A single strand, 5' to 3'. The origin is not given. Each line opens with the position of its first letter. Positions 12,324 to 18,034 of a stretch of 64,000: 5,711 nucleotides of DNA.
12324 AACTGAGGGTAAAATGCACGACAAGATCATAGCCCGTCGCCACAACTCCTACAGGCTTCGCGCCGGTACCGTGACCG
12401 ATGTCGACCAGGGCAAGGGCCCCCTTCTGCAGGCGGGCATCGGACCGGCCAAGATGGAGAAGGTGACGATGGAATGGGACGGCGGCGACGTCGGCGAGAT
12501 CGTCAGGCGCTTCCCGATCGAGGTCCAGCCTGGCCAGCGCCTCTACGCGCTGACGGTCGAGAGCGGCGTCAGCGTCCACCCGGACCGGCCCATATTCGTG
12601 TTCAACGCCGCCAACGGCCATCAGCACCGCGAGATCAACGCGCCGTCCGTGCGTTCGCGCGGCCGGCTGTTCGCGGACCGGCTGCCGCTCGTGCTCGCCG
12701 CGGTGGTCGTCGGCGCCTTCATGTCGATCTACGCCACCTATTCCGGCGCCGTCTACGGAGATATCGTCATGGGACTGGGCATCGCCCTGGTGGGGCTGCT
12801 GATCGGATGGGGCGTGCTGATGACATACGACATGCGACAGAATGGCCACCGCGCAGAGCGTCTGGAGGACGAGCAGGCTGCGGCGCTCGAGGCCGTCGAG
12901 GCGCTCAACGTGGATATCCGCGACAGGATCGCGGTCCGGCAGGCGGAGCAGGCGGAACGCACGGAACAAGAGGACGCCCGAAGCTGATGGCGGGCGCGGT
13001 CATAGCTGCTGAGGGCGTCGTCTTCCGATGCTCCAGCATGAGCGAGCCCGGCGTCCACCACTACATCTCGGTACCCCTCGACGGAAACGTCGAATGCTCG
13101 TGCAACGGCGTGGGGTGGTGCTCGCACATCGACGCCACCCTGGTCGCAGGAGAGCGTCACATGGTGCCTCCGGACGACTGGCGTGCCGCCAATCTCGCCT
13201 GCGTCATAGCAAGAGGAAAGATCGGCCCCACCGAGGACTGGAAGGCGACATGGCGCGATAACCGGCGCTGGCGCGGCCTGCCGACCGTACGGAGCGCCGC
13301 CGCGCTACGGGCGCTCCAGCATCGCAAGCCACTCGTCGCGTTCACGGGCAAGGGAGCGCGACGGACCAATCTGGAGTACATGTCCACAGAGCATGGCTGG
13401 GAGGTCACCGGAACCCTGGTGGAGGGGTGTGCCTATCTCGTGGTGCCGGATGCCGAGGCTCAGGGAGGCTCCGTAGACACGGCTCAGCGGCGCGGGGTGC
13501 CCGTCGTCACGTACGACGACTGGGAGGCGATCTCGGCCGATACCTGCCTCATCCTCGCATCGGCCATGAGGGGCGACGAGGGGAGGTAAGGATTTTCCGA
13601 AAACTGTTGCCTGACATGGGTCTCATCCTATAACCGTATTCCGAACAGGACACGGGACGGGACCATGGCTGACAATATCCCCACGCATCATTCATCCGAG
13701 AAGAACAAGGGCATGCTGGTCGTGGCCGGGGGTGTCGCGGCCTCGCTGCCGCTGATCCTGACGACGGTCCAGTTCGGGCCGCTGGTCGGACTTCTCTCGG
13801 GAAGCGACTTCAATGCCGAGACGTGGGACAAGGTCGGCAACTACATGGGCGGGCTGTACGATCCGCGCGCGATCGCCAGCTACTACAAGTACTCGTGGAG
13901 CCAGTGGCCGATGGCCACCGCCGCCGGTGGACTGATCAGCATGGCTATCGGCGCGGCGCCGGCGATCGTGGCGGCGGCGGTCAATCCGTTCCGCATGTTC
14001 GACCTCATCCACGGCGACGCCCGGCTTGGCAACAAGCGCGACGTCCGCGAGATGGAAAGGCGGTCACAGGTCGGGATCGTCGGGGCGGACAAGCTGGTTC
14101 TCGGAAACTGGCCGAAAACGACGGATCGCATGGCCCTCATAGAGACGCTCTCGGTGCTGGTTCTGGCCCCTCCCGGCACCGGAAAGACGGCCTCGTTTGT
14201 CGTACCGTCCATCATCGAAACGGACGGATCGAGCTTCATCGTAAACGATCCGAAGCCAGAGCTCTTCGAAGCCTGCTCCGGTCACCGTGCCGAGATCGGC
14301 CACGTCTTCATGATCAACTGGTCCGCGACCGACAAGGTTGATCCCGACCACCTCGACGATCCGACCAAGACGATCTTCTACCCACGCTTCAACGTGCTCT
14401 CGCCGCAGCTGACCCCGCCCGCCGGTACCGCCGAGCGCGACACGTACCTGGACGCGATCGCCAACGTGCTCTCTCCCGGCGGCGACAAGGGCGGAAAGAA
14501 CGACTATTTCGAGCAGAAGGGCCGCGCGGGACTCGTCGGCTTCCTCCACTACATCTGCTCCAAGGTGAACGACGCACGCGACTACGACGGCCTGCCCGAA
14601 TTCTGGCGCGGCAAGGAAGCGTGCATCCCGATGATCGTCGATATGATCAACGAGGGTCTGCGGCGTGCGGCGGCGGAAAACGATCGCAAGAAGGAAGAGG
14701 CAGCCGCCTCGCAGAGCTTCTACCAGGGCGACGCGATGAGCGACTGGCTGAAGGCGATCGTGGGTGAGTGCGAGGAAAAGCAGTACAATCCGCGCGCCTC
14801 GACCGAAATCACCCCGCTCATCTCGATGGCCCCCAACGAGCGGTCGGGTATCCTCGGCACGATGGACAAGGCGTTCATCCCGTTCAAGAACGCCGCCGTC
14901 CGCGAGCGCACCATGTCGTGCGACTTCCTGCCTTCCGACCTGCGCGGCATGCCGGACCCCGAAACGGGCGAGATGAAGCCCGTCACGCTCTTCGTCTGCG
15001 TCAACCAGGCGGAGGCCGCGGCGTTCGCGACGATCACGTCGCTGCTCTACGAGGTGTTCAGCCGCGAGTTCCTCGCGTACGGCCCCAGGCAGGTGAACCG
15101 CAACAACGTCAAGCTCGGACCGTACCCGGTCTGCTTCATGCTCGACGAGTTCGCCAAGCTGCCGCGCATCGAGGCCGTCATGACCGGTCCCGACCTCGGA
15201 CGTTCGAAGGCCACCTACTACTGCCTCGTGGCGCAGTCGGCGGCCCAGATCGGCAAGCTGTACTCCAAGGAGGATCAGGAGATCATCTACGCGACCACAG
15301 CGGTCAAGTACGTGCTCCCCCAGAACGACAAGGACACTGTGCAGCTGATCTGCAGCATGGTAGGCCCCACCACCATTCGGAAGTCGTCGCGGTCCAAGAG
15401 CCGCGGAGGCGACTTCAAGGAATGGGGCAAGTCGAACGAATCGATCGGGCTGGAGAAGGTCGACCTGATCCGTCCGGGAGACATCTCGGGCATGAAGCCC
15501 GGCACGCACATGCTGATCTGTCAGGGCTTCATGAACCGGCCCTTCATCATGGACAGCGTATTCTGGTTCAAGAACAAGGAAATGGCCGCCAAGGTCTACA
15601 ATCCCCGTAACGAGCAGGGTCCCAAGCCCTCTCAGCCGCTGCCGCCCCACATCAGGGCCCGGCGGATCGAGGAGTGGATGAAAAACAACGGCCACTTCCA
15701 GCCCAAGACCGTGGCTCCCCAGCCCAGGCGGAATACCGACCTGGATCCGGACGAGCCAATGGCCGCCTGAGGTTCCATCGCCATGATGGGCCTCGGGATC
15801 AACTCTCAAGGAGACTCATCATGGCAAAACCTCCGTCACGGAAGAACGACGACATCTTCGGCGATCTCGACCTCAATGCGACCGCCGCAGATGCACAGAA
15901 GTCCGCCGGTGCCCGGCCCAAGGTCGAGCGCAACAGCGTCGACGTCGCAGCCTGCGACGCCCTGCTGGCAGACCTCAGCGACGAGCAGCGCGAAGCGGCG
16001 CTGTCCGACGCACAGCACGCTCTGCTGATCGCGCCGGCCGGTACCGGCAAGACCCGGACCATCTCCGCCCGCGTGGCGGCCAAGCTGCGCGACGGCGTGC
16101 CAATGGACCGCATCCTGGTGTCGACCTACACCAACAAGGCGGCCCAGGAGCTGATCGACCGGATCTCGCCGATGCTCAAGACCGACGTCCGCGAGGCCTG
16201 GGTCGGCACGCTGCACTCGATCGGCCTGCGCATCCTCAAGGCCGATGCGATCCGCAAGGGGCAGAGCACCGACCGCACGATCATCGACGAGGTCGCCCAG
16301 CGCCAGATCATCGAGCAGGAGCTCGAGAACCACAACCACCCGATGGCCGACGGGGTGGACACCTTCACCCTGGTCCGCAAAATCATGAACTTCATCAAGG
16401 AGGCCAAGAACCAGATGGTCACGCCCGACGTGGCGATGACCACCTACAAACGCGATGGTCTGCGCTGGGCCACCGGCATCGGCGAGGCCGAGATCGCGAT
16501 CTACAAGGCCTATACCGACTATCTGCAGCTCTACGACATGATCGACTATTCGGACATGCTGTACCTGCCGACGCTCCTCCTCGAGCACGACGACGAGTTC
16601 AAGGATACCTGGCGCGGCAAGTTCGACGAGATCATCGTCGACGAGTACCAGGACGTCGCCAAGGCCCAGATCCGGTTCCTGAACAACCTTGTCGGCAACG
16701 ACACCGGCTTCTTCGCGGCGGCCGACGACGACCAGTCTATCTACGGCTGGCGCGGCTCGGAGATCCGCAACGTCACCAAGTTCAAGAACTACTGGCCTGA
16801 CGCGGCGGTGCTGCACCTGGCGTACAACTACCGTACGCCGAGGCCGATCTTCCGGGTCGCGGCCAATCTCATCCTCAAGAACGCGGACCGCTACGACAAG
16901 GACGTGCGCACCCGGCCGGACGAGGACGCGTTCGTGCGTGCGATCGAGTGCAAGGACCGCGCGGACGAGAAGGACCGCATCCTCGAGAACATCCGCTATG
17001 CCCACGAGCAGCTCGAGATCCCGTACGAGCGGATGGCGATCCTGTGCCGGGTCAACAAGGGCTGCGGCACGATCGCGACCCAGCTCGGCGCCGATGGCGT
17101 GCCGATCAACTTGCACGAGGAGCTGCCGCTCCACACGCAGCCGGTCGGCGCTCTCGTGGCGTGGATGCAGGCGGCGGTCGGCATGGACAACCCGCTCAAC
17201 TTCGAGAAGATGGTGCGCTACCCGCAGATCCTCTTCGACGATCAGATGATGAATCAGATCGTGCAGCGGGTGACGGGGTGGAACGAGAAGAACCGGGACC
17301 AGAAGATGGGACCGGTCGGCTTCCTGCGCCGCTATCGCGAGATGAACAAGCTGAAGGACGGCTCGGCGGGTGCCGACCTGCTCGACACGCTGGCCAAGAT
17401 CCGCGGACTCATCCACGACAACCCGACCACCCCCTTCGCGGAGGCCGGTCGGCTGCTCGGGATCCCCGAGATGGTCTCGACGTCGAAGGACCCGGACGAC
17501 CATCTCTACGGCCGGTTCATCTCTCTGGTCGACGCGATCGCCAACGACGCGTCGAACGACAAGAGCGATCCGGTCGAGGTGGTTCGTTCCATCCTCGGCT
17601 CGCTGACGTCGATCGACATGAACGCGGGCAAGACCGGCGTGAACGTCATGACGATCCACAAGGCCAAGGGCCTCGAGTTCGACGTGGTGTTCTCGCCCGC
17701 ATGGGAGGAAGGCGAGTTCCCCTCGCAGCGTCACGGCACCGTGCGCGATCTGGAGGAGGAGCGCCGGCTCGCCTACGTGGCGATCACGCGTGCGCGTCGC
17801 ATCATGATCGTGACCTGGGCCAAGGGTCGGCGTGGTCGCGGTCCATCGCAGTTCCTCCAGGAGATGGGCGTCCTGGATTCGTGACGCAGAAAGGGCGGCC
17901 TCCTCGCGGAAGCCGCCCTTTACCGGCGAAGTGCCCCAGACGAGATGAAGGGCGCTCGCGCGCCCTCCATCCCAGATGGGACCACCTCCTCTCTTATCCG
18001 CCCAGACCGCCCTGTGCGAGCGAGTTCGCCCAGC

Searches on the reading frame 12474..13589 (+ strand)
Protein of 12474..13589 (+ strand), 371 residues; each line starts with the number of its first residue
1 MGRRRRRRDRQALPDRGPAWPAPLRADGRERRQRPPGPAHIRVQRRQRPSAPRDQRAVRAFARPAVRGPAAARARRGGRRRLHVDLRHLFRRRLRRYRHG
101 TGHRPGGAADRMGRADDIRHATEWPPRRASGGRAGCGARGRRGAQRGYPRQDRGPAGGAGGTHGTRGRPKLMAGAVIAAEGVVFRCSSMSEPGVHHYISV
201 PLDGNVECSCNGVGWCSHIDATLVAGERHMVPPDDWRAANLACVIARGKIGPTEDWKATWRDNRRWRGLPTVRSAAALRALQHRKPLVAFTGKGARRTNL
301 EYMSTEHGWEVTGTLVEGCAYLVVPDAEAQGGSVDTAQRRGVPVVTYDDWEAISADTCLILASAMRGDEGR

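Call 11: search_protein_families(library=pfam, proteins=[window:12474-13589:+], max_evalue=0.01)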
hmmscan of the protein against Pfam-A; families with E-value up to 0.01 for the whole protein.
window:12474-13589:+ (371 aa): 2 families
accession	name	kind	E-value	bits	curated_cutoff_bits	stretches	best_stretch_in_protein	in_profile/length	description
PF12738.14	PTCB-BRCT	-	0.0002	21.7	22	1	292-347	10-61/63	twin BRCT domain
PF00533.33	BRCT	-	0.008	16.8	21.3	0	294-348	18-72/78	BRCA1 C Terminus (BRCT) domain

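Call 79: search_protein_families(library=padloc, proteins=[window:12474-13589:+], max_evalue=0.001)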
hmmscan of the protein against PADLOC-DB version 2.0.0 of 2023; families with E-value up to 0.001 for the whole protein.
window:12474-13589:+ (371 aa): 1 family
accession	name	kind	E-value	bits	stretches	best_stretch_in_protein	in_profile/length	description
PDLC05027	PDC-S48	-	1.2e-06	25.9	1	286-353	336-404/411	-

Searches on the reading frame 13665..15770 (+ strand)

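Call 11: search_protein_families(library=pfam, proteins=[window:13665-15770:+], max_evalue=0.01)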
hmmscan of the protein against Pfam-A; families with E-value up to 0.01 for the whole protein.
window:13665-15770:+ (701 aa): 3 families
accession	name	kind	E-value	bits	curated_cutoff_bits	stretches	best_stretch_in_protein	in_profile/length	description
PF02534.20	T4SS-DNA_transf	-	1.5e-44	153.1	20.1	1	164-647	47-458/468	Type IV secretory system Conjugative DNA transfer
PF12696.13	TraG-D_C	-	2.4e-19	69.9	22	1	488-611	1-125/126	TraM recognition site of TraD and TraG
PF10412.15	TrwB_AAD_bind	-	2.8e-11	43.4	20.5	1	437-581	203-338/387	Type IV secretion-system coupling protein DNA-binding domain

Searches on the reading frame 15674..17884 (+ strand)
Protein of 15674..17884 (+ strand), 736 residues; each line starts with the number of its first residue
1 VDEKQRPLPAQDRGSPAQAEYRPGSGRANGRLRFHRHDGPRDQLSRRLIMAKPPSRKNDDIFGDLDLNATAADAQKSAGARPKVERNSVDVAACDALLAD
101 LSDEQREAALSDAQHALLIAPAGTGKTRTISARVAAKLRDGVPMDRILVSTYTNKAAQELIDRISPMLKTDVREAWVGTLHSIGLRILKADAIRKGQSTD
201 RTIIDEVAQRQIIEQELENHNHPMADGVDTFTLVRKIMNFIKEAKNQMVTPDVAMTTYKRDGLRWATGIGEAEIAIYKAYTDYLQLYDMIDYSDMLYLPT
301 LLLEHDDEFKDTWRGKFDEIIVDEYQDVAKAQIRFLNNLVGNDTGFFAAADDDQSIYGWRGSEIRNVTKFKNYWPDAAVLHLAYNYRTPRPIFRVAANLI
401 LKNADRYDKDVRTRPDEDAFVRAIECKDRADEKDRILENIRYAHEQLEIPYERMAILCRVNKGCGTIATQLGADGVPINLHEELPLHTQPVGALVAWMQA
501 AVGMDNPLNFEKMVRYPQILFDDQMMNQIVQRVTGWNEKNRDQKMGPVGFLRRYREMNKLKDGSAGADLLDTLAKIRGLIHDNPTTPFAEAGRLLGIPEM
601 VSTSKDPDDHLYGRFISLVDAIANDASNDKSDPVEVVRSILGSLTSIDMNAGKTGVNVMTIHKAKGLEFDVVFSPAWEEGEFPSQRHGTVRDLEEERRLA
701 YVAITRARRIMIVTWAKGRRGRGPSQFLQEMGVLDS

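Call 11: search_protein_families(library=pfam, proteins=[window:15674-17884:+], max_evalue=0.01)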
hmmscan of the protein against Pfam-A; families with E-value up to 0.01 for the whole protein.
window:15674-17884:+ (736 aa): 10 families
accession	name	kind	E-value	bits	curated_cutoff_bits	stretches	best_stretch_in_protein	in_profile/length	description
PF00580.27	UvrD-helicase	-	4e-62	210.8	23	1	101-372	1-268/271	UvrD/REP helicase N-terminal domain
PF13361.12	UvrD_C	-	1e-36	127.5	25.6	2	633-717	264-349/350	UvrD-like helicase C-terminal domain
PF13245.12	AAA_19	-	1.1e-16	61.6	25.1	1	105-358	1-132/134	AAA domain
PF13538.12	UvrD_C_2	-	1.7e-08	34.6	27.4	1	658-709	4-47/52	UvrD-like helicase C-terminal domain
PF13086.12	AAA_11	-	1.9e-06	28.3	27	1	103-247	4-136/257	AAA domain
PF13604.12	AAA_30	-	2.5e-06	27.8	27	1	101-207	2-97/191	AAA domain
PF04851.21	ResIII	-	0.0012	19.3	22.5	1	90-175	8-87/164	Type III restriction enzyme, res subunit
PF13401.12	AAA_22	-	0.0028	18.4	27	0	112-209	4-95/130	AAA domain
PF01443.25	Viral_helicase1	-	0.0066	16.7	21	0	653-709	174-222/228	Viral superfamily 1 RNA helicase core domain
PF13087.12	AAA_12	-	0.0071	16.4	27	0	653-713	138-190/195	AAA domain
